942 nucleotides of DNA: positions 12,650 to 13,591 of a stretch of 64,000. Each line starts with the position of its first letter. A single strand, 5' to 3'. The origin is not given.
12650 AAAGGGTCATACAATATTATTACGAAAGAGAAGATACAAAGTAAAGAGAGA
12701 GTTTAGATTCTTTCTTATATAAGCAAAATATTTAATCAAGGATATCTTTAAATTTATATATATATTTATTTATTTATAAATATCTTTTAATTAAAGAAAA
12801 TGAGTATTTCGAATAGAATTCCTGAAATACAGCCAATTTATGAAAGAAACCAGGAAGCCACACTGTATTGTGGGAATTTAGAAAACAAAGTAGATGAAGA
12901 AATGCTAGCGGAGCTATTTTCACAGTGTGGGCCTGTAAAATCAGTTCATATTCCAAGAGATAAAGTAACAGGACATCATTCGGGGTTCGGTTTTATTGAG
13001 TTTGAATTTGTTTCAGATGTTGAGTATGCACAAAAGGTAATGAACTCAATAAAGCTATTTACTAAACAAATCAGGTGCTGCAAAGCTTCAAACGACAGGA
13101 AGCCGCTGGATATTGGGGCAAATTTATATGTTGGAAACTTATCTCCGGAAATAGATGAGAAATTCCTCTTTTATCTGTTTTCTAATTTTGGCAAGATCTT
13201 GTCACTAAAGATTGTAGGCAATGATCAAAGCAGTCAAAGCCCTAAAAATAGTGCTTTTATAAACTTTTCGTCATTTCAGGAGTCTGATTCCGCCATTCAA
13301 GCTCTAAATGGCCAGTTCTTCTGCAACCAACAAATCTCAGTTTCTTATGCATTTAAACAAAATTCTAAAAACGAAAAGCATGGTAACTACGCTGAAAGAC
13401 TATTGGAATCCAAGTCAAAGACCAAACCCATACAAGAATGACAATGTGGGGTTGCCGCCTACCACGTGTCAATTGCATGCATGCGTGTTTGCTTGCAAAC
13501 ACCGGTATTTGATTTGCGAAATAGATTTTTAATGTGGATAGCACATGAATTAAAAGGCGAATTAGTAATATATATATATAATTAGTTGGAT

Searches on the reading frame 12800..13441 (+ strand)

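Call 45: search_protein_families(library=pfam, proteins=[window:12800-13441:+], max_evalue=0.00001)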
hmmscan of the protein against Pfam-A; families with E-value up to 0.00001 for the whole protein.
window:12800-13441:+ (213 aa): 2 families
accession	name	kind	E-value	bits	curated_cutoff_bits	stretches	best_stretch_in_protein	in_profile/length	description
PF00076.28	RRM_1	-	3.6e-37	126.5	20.7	2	22-92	1-70/70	RNA recognition motif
PF13893.12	RRM_5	-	8e-07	29.2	27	0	109-188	29-103/125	RNA recognition motif. (a.k.a. RRM, RBD, or RNP domain)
